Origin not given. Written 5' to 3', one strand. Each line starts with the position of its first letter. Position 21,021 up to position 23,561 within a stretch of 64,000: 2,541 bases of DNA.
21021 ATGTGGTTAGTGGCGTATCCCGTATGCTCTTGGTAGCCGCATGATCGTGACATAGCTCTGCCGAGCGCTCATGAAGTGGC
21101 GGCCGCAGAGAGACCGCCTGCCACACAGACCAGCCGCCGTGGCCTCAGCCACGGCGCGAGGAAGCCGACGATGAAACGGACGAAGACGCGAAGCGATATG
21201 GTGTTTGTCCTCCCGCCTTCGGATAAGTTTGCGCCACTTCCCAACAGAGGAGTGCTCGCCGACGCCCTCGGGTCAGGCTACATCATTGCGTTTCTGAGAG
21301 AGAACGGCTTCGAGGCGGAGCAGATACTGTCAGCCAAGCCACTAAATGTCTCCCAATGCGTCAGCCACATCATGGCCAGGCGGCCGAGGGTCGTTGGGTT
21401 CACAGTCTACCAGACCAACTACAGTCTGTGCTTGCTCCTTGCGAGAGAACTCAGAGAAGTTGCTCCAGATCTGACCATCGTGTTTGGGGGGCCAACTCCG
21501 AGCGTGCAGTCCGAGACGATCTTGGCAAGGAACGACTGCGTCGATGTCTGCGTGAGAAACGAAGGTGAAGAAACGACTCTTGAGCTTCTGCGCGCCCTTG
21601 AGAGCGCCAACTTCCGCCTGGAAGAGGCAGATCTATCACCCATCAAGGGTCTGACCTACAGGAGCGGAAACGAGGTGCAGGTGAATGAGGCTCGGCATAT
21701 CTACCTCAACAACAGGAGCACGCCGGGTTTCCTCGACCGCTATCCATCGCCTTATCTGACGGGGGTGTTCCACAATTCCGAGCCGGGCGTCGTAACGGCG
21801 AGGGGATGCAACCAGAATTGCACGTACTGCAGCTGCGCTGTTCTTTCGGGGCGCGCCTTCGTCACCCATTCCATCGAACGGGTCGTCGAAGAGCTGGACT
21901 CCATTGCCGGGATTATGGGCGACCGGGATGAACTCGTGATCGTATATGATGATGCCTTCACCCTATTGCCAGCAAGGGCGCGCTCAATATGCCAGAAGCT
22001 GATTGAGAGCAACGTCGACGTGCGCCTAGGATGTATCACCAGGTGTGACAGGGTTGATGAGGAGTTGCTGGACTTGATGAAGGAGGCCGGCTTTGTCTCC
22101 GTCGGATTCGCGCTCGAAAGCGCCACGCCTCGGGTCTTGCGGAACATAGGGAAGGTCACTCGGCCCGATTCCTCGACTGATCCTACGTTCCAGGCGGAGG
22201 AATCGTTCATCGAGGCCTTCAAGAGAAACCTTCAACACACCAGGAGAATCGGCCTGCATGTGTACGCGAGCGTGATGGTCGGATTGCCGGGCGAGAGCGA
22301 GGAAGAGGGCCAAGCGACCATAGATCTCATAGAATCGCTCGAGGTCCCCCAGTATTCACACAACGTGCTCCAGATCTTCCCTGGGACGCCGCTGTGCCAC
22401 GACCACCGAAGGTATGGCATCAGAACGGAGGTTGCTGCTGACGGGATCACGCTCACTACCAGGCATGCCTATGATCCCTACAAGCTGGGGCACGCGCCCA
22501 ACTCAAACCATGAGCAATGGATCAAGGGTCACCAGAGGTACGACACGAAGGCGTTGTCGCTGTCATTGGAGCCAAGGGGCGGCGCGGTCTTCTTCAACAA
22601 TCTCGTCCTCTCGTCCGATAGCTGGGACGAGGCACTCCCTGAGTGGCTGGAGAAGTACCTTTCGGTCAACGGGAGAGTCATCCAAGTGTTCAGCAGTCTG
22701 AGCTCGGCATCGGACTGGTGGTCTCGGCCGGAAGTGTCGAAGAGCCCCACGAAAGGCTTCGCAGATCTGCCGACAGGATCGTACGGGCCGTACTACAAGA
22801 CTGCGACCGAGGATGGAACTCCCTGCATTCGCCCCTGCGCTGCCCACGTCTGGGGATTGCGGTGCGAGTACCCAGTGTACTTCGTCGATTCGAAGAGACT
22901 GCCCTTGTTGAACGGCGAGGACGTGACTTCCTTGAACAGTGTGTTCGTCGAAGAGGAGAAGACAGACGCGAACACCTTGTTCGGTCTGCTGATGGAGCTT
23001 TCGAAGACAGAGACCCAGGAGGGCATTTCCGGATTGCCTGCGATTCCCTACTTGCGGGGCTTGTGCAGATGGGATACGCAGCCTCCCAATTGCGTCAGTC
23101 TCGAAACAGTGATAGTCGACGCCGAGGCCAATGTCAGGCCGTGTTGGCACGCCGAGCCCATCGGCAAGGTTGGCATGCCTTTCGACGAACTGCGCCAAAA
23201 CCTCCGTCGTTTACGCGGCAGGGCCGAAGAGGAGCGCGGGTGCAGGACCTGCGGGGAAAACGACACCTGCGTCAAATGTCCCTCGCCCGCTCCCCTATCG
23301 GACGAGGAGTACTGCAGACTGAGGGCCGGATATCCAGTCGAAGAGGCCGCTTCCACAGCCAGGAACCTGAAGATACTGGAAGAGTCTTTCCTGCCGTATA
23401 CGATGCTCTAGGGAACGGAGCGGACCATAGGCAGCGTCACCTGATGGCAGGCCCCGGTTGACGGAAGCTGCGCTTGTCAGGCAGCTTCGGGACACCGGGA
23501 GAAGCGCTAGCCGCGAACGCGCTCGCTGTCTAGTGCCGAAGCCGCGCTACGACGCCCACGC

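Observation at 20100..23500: Low-GC island with a B12-binding radical SAM / SPASM-like enzyme and an adjacent small ORF: candidate peptide-modification (RiPP-like) cassette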

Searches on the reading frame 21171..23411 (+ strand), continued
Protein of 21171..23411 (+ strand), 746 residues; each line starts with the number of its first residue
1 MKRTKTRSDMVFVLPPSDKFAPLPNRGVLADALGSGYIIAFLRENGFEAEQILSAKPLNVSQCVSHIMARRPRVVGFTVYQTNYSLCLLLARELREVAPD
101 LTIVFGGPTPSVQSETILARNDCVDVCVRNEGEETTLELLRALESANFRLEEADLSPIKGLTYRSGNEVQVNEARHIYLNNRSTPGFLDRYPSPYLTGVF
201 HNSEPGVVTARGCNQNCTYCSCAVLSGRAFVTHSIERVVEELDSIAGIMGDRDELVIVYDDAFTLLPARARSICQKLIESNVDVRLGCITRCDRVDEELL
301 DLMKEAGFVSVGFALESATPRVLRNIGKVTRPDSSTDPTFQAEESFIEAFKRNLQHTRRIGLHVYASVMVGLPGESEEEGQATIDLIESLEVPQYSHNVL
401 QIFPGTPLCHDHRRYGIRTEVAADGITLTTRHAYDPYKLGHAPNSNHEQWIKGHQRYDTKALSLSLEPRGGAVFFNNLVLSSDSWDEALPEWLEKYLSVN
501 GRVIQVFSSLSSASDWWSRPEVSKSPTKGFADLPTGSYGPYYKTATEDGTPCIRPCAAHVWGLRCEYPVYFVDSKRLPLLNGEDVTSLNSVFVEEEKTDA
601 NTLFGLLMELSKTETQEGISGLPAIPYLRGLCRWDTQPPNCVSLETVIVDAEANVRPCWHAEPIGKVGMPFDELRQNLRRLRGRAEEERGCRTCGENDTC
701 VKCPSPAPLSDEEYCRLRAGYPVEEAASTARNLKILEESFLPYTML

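Call 98: search_solved_structures(query=A1, max_evalue=0.01, show_alignments=5)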
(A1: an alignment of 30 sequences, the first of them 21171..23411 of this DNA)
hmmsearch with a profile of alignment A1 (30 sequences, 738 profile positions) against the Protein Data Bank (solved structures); distinct sequences matched with E-value up to 0.01: 5.
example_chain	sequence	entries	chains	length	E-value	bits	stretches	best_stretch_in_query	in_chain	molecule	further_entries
6fd2_B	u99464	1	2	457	2e-15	59.1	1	202-409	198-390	Putative apramycin biosynthetic oxidoreductase 4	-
9n1b_A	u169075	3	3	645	5.5e-13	51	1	91-278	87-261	Radical SAM protein | Radical SAM enzyme CysS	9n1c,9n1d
5ul2_A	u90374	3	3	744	3.9e-12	48.2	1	29-294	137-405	OxsB protein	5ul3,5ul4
7kdx_A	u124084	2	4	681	7.5e-11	44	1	58-274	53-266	Methyltransferase TokK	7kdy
9ccb_A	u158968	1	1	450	2.4e-09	39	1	102-410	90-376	Radical SAM core domain-containing protein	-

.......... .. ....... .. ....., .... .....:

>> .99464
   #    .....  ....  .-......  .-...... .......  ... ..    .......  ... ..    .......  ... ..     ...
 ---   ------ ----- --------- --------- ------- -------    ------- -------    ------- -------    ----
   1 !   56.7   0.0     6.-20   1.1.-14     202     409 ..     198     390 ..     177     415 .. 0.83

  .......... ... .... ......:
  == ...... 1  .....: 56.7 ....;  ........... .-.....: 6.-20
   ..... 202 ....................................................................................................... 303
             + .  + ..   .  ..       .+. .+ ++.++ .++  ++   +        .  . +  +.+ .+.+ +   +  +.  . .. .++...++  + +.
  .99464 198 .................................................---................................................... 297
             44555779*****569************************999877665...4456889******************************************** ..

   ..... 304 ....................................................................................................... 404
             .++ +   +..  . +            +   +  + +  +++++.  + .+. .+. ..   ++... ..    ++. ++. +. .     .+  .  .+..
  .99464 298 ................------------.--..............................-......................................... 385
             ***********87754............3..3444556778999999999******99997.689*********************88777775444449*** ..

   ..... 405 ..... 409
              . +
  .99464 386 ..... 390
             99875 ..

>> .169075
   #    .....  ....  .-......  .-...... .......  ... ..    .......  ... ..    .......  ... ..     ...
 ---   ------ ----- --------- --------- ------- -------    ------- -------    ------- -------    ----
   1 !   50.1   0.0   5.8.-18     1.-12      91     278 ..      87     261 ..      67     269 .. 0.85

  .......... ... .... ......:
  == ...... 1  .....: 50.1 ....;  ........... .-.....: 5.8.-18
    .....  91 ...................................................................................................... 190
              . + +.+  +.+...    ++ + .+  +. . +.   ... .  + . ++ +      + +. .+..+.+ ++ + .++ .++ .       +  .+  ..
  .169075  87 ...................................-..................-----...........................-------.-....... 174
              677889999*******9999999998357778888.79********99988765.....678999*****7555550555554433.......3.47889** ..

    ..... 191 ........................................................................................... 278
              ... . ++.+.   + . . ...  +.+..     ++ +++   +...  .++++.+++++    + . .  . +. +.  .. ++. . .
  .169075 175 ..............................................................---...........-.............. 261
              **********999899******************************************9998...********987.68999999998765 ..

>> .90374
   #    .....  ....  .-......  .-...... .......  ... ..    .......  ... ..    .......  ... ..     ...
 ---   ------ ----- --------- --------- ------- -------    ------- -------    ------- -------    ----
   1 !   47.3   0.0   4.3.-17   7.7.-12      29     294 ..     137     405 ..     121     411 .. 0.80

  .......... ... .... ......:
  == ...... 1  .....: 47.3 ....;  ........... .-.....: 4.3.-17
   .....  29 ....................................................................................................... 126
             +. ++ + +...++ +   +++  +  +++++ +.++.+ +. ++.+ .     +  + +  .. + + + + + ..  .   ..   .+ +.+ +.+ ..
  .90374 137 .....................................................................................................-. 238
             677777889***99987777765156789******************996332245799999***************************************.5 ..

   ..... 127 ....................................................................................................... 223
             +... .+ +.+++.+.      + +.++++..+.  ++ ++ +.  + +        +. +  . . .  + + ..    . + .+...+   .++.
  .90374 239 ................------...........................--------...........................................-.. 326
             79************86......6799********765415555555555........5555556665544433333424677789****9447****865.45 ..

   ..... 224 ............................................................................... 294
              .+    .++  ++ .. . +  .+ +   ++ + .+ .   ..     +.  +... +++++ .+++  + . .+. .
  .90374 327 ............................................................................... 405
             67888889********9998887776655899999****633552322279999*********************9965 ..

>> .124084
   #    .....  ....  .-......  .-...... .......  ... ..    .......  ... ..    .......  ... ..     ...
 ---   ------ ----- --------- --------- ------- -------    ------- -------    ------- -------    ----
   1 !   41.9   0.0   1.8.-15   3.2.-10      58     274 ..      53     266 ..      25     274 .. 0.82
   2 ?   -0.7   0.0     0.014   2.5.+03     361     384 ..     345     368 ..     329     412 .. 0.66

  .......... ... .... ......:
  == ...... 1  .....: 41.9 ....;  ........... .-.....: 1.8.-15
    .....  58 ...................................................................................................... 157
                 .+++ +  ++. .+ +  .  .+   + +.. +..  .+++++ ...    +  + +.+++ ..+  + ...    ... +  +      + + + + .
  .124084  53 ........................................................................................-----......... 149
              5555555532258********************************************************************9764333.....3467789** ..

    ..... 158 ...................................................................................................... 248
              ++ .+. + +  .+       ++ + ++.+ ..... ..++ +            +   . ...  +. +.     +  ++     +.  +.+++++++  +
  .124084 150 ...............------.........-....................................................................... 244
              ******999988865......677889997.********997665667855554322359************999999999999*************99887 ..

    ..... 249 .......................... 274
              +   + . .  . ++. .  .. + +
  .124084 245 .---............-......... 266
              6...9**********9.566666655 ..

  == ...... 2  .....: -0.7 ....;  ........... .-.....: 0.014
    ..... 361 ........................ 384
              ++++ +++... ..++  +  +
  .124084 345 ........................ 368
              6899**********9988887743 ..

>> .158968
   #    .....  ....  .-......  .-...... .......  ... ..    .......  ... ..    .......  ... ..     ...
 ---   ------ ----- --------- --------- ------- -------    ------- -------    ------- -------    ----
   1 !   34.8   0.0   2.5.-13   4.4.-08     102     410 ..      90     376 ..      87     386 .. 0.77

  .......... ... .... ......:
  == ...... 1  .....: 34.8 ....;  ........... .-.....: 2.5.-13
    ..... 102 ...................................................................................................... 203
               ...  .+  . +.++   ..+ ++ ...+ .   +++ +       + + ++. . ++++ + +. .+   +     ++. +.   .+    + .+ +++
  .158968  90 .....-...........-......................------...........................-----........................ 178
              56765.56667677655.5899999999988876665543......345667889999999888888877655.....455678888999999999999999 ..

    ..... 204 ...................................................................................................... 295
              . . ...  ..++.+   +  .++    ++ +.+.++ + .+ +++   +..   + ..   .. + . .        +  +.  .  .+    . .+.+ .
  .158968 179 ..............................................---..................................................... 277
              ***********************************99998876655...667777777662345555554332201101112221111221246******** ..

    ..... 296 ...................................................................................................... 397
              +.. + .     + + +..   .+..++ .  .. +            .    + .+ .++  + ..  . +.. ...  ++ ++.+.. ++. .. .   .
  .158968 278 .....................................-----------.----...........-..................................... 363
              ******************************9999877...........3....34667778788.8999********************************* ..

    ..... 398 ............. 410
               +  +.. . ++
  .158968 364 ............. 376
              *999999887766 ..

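Call 102: search_protein_families(library=pfam, proteins=[L088:950-1435:+, L088:2163-2669:-, L088:2914-3390:+, L088:6358-8559:-, L088:8536-9078:+, L088:9289-10191:-, L068:22-3651:+, L001:9002-11671:+, L001:4537-5328:+], max_evalue=0.001)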
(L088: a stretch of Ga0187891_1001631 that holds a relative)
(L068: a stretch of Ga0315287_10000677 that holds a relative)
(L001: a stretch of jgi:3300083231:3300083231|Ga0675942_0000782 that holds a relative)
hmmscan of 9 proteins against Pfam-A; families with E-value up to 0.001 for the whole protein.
L088:950-1435:+ (161 aa): 0 families

L088:2163-2669:- (168 aa): 0 families

L088:2914-3390:+ (158 aa): 0 families

L088:6358-8559:- (733 aa): 0 families

L088:8536-9078:+ (180 aa): 0 families

L088:9289-10191:- (300 aa): 3 families
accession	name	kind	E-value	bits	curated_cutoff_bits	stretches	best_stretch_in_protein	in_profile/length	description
PF02952.23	Fucose_iso_C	-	1.9e-07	31.3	29.3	1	190-289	33-138/143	L-fucose isomerase, C-terminal domain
PF11762.14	Arabinose_Iso_C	-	5.8e-07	29.8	25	1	150-289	2-144/144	L-arabinose isomerase C-terminal domain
PF24856.1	AraA_central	-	0.00016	22.5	24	1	14-138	21-137/148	L-arabinose isomerase central domain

L068:22-3651:+ (1209 aa): 7 families
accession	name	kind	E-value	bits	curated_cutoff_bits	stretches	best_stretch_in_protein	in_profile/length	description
PF07494.17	Reg_prop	-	7.1e-39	127.3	20.4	4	184-206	1-23/24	Two component regulator propeller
PF02518.31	HATPase_c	-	1.3e-32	112.9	26.4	1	638-747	1-109/111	Histidine kinase-, DNA gyrase B-, and HSP90-like ATPase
PF00072.30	Response_reg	-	6.2e-29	100.8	30.2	1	794-908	1-111/111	Response regulator receiver domain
PF07228.17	SpoIIE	-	1.3e-25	91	25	1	1002-1208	3-191/192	Stage II sporulation protein E (SpoIIE)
PF00512.31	HisKA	-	3e-18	66.1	26.9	1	525-590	2-64/66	His Kinase A (phospho-acceptor) domain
PF07495.19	Y_Y_Y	-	3.8e-15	56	26.6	1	413-475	2-64/65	Y_Y_Y domain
PF08450.18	SGL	-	2.8e-05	24.3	26.3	0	99-221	8-119/246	SMP-30/Gluconolactonase/LRE-like region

L001:9002-11671:+ (889 aa): 5 families
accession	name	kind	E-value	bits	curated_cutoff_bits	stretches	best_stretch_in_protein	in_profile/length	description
PF13620.12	CarboxypepD_reg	-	1.9e-38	131.1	32.3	3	253-333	9-81/82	Carboxypeptidase regulatory-like domain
PF02369.22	Big_1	-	3.3e-07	30.8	34.9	0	791-815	22-46/93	Bacterial Ig-like domain (group 1)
PF13715.12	CarbopepD_reg_2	-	4.7e-05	23.8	32.2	0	448-484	15-50/88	CarboxypepD_reg-like domain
PF17802.7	SpaA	-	9.6e-05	22.9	23.1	0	255-302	13-55/91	Prealbumin-like fold domain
PF24025.1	Ig_DR_A0283-like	-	0.00032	21.4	27.1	0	787-869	6-67/102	DR_A0283-like, Ig-like domain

L001:4537-5328:+ (263 aa): 0 families

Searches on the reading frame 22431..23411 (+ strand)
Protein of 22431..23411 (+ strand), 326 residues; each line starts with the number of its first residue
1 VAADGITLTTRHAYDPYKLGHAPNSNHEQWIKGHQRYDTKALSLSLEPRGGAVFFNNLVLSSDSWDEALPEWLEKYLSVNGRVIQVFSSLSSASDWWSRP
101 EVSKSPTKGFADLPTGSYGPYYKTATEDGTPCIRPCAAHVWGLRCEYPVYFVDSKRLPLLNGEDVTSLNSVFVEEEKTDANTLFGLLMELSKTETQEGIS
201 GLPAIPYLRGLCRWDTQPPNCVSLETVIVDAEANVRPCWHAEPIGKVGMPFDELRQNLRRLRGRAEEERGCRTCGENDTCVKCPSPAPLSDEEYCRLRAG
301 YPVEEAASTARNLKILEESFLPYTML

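Call 9: search_protein_families(library=pfam, proteins=[window:22431-23411:+], max_evalue=10)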
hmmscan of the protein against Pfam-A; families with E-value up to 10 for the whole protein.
window:22431-23411:+ (326 aa): 1 family
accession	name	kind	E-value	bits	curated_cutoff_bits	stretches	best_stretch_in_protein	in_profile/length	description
PF10490.14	CENP-F_C_Rb_bdg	-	0.014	15.3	21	1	107-121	20-34/47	Rb-binding domain of kinetochore protein Cenp-F/LEK1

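Call 10: search_protein_families(library=ncbifam, proteins=[window:22431-23411:+], max_evalue=10)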
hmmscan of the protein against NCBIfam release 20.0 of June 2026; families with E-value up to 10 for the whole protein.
window:22431-23411:+ (326 aa): 1 family
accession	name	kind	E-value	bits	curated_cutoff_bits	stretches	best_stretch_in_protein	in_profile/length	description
TIGR04085.1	rSAM_more_4Fe4S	domain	0.012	16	27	1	225-285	5-76/93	SPASM domain-containing protein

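Call 65: predict_structure(alignment_id=A4)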
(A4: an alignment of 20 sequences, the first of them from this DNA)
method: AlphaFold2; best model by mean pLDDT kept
length: 322 residues; sequences in the alignment: 20
mean_pLDDT: 80.2   pTM: 0.83
mean pLDDT of the five models: 80.2, 79.6, 77.9, 77.1, 71.7
residues with pLDDT >= 90: 99; 70-90: 144; 50-70: 55; < 50: 24
segments of 3 or more residues with pLDDT < 50: 1-6, 101-107, 269-273, 318-322
pLDDT, mean of each block of 10 residues (from residue 1): 49 68 82 90 66 93 88 88 94 71 49 86 91 74 89 73 83 94 84 65 87 85 95 93 95 90 70 63 89 85 85 62 34
secondary structure, 60 per line:
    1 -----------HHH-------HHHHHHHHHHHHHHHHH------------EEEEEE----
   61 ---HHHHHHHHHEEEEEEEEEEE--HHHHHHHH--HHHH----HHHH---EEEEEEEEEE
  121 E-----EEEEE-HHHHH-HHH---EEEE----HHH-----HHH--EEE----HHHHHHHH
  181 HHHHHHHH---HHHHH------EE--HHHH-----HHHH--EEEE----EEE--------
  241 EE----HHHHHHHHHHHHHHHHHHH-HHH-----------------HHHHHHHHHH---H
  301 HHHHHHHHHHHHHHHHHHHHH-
elements in order: H22-38 E51-56 H64-72 E73-83 H86-93 H96-99 H104-107 E111-121 E127-131 H133-137 E145-148 E166-168 H173-188 H192-196 H207-210 H216-219 E222-225 E230-232 H247-265 H287-296 H300-321

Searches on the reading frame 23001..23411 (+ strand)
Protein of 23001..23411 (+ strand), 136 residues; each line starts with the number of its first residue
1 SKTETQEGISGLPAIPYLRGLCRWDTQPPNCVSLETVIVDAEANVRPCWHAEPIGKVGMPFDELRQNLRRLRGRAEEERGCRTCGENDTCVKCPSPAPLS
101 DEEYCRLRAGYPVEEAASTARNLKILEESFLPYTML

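Call 9: search_protein_families(library=pfam, proteins=[window:23001-23411:+], max_evalue=10)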
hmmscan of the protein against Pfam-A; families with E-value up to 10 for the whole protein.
window:23001-23411:+ (136 aa): 0 families

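Call 10: search_protein_families(library=ncbifam, proteins=[window:23001-23411:+], max_evalue=10)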
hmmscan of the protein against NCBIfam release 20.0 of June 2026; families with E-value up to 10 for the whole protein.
window:23001-23411:+ (136 aa): 1 family
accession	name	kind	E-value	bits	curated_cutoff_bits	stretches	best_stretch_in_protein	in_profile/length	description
TIGR04085.1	rSAM_more_4Fe4S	domain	0.0026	18.2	27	1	34-95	4-76/93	SPASM domain-containing protein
